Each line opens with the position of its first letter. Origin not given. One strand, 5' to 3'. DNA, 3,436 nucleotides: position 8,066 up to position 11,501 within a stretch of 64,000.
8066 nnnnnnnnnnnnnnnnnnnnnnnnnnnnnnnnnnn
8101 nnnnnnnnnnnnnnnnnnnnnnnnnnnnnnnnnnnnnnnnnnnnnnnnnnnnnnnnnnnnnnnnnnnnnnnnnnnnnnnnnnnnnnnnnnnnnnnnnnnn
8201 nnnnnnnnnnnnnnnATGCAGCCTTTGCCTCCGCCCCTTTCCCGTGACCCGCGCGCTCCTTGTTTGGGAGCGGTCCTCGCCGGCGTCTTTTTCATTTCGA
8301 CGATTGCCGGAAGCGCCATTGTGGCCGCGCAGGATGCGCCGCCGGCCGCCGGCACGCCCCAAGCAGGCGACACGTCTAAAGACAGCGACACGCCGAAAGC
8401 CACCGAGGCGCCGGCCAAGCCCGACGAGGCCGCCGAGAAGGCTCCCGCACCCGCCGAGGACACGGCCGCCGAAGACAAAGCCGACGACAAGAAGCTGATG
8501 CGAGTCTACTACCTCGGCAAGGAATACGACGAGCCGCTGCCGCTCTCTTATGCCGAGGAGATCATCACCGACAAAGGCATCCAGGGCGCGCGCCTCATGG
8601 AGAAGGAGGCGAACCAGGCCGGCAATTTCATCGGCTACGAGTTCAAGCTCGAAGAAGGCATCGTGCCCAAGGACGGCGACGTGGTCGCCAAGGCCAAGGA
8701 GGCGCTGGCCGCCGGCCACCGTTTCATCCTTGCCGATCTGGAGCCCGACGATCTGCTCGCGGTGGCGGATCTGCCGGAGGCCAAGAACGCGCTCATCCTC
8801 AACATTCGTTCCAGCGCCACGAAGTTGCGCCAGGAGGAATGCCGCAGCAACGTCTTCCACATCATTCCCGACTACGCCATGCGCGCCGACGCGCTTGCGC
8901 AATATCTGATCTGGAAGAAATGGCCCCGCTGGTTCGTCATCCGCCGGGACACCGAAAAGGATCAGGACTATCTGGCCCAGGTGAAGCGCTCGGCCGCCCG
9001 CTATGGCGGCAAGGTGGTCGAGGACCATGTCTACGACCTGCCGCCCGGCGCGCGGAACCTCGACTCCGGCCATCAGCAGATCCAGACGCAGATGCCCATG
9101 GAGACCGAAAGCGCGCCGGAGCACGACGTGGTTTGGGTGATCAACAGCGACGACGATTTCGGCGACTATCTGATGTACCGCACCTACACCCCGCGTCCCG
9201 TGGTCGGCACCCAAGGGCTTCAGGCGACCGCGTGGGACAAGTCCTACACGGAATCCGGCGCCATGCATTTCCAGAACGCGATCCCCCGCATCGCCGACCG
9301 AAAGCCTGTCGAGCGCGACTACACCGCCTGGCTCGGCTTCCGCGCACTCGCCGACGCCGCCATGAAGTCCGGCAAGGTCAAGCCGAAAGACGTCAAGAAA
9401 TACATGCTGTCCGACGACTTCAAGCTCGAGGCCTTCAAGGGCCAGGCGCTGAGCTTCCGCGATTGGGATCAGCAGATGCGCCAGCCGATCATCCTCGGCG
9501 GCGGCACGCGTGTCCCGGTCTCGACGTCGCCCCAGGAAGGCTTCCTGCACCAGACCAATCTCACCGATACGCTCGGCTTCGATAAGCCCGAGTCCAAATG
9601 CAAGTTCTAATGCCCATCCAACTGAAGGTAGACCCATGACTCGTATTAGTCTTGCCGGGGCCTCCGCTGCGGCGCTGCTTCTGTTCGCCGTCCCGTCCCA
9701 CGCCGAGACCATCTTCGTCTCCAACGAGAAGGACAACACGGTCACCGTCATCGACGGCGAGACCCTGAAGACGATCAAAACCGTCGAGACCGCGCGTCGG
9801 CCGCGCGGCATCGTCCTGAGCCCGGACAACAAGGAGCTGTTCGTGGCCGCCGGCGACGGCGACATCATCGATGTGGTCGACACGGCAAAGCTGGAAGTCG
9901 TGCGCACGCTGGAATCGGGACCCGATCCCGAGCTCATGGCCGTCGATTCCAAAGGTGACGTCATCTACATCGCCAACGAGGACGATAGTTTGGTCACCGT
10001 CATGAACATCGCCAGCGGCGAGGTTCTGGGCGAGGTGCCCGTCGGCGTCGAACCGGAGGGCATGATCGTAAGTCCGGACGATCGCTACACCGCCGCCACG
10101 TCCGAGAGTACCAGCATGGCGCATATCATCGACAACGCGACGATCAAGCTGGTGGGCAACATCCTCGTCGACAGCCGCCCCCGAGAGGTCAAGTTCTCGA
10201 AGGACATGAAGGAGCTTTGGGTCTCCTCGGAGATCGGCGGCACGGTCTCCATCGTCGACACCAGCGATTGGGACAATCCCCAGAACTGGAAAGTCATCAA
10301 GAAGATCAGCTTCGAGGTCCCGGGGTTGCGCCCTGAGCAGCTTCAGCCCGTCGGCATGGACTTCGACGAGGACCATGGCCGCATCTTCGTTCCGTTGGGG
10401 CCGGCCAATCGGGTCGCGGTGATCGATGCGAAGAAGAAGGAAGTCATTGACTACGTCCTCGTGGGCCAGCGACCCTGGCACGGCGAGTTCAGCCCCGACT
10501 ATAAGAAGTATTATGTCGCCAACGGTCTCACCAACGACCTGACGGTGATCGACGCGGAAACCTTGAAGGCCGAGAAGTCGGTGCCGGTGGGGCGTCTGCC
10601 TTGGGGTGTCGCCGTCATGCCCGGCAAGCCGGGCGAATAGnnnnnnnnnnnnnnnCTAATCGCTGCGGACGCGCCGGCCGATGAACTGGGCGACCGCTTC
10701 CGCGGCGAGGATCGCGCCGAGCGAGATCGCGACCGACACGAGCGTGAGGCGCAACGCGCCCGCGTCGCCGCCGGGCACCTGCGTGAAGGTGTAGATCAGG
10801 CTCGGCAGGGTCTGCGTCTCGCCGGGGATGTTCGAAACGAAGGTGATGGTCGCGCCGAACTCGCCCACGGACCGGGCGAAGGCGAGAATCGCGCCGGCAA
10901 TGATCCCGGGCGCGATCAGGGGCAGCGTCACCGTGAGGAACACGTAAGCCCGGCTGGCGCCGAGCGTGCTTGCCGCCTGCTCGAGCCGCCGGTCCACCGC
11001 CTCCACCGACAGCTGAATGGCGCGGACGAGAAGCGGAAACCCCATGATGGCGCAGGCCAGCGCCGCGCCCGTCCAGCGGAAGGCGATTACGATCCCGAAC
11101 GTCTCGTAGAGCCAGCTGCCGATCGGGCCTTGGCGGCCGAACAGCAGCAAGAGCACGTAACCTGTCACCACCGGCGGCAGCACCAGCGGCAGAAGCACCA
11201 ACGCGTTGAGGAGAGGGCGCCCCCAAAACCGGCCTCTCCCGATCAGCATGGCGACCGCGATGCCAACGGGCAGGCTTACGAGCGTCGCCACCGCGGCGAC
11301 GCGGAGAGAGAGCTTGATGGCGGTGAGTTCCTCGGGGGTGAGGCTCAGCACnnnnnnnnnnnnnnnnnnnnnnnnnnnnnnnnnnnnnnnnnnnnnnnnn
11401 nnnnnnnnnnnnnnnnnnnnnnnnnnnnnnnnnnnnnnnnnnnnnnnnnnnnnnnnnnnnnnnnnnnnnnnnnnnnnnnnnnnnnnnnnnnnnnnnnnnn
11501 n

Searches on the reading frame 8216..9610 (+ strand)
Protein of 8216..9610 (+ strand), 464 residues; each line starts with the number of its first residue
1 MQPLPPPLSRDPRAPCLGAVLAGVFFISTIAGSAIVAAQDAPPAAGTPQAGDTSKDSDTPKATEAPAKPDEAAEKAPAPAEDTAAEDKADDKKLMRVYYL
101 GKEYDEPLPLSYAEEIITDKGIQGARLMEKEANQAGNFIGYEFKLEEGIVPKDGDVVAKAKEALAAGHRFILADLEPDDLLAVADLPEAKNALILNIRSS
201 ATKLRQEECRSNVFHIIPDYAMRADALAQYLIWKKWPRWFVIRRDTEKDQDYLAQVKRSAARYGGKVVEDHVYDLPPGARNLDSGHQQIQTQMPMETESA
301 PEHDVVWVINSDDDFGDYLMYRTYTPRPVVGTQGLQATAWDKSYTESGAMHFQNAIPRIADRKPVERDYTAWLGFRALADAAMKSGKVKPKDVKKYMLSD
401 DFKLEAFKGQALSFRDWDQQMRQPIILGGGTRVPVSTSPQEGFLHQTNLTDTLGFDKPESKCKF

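Call 3: search_protein_families(library=pfam, proteins=[window:8216-9610:+], max_evalue=0.01)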
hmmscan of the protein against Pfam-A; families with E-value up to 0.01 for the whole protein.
window:8216-9610:+ (464 aa): 1 family
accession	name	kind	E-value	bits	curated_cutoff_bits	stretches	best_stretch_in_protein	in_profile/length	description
PF13458.12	Peripla_BP_6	-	3.8e-19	70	31.7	1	122-292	22-189/343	Periplasmic binding protein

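Call 4: search_protein_families(library=ncbifam, proteins=[window:8216-9610:+], max_evalue=0.01)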
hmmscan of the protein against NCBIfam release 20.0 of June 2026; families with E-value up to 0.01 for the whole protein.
window:8216-9610:+ (464 aa): 1 family
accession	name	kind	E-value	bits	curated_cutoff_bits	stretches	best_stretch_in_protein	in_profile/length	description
TIGR03863.1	PQQ_ABC_bind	subfamily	4.3e-116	387.7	413.6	1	112-463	4-347/347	ABC transporter, substrate binding protein, PQQ-dependent alcohol dehydrogenase system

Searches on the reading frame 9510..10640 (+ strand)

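Call 3: search_protein_families(library=pfam, proteins=[window:9510-10640:+], max_evalue=0.01)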
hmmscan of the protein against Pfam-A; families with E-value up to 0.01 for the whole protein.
window:9510-10640:+ (376 aa): 12 families
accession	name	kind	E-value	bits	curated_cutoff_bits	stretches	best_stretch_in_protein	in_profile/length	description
PF21783.3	YNCE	-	1.2e-16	61.4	27.1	2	59-140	33-114/339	YNCE-like beta-propeller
PF25174.1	Beta-prop_THOC3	-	1e-13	51.4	305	1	61-258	55-249/272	THOC3 beta-propeller domain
PF02239.22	Cytochrom_D1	-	2.4e-12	46.5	25.5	2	108-218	4-115/368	Cytochrome D1 heme domain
PF10282.15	Lactonase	-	3.3e-11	43.4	21.7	0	63-123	253-318/344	Lactonase, 7-bladed beta-propeller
PF23414.1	Beta-prop_EML_2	-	2.7e-08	34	90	1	65-158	9-102/266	Echinoderm microtubule-associated protein second beta-propeller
PF24805.1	EIF3I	-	0.00013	21.6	200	0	64-126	198-259/324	EIF3I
PF24817.1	WD40_WDHD1_1st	-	0.00018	21.3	109.9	0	141-267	48-173/291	WDHD1 first WD40 domain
PF01436.27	NHL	-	0.00082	19.7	20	0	143-164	7-27/28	NHL repeat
PF16819.11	DUF5074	-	0.00082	19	27.2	0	66-107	154-193/353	Domain of unknown function (DUF5074)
PF10313.15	DUF2415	-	0.0013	19.1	20.5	0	225-254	4-36/43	Uncharacterised protein domain (DUF2415)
PF24796.1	WDR55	-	0.0058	16.2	200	0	69-169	68-168/296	WDR55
PF25175.1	Beta-prop_WDR5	-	0.0084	15.8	250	0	67-161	107-203/296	WDR5 beta-propeller domain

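Call 4: search_protein_families(library=ncbifam, proteins=[window:9510-10640:+], max_evalue=0.01)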
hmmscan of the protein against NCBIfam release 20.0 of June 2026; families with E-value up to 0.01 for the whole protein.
window:9510-10640:+ (376 aa): 13 families
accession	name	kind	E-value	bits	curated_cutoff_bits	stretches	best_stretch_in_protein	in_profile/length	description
TIGR03866.1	PQQ_ABC_repeats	subfamily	5.2e-126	419.9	287.3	1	57-371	2-310/310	PQQ-dependent catabolism-associated beta-propeller protein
TIGR02276.1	beta_rpt_yvtn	repeat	3.7e-38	129.2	27.85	4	329-369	1-41/42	beta-propeller repeat protein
NF052340.1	hydrazine_beta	equivalog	3.9e-29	101.9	560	3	138-256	33-153/372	hydrazine synthase subunit beta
NF052460.1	L-NosZ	equivalog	3.6e-28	98.3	700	4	60-197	138-275/480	clade III lactonase-type nitrous-oxide reductase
NF052280.1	7_blade_YncE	equivalog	3.5e-20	72.1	400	2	65-113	268-316/338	7-bladed beta-propeller protein YncE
NF052342.1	hydrazine_BC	exception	3.9e-20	71.6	1250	3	138-252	39-155/690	hydrazine synthase subunit beta-gamma fusion subunit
NF048007.1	MmpL3Stblzr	equivalog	1.3e-10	41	600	1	60-127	55-122/366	MmpL3/TtfA transport complex stabilizer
TIGR04244.1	nitrous_NosZ_RR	equivalog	8.7e-07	27.8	625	0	300-353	292-348/627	TAT-dependent nitrous-oxide reductase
NF008258.1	PRK11028.1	equivalog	8.2e-06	25.1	370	1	64-168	91-206/330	6-phosphogluconolactonase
NF038015.2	AztD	exception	4.1e-05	22.5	400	0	70-126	1-54/356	zinc metallochaperone AztD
TIGR03907.1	QH_beta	equivalog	6.2e-05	22.3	223.2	0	300-353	11-315/338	quinohemoprotein amine dehydrogenase subunit beta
NF038117.1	choice_anch_I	subfamily_domain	0.0006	18.8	300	0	105-322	8-219/458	choice-of-anchor I family protein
NF053768.1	CIS12_fam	equivalog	0.0059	15.3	860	0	60-160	92-190/715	CIS12 family contractile injection system protein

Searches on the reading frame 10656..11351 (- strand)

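Call 73: search_protein_families(library=ncbifam, proteins=[window:10656-11351:-], max_evalue=0.00001)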
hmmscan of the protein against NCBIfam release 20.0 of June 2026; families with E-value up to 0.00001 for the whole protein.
window:10656-11351:- (231 aa): 30 families (the best 25 are shown)
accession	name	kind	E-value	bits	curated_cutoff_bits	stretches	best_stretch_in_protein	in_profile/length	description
NF006939.0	PRK09421.1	equivalog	4.7e-102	340.3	262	1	2-228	2-228/230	molybdate ABC transporter permease subunit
TIGR02141.1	modB_ABC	equivalog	1.8e-64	217.2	182.6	1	14-220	2-205/208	molybdate ABC transporter permease subunit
TIGR01581.1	Mo_ABC_porter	hypoth_equivalog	5.3e-50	170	210.3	1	5-196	16-206/225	ABC transporter permease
TIGR00969.1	3a0106s02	subfamily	6.2e-48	163.6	240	1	5-215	56-264/272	sulfate ABC transporter permease subunit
TIGR02139.1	permease_CysT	equivalog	5.3e-41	141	246.1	1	5-215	45-253/265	sulfate ABC transporter permease subunit CysT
NF008208.0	PRK10971.1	equivalog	2.5e-38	132.1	415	1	6-230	54-276/277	sulfate/thiosulfate ABC transporter permease CysT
TIGR02140.1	permease_CysW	equivalog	3.1e-38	131.8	329.1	1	5-204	42-243/261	sulfate ABC transporter permease subunit CysW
NF040839.1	tungstate_WtpB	equivalog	8.2e-33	114.1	340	1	8-215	42-244/251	tungstate ABC transporter permease WtpB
NF008620.0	PRK11602.1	equivalog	6e-31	107.7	442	1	6-191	60-244/291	sulfate/thiosulfate ABC transporter permease CysW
NF038017.1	ABC_perm1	subfamily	6.6e-20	71.9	100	1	15-188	1-166/184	ABC transporter permease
TIGR03262.1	PhnU2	equivalog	1.8e-19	69.8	593.25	1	6-168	50-208/546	putative 2-aminoethylphosphonate ABC transporter permease subunit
NF007889.0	PRK10592.1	equivalog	8.2e-19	68.3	476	1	9-192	62-236/281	putrescine ABC transporter permease PotI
TIGR03255.1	PhnV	equivalog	2.7e-17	63.3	358.7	1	9-225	65-269/270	2-aminoethylphosphonate ABC transport system, membrane component PhnV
NF011624.0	PRK15050.1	equivalog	2.8e-17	62.8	247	1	9-215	72-280/297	2-aminoethylphosphonate ABC transporter permease subunit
TIGR03226.1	PhnU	equivalog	9.1e-16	58.2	283.45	1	13-213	94-296/311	2-aminoethylphosphonate ABC transporter permease subunit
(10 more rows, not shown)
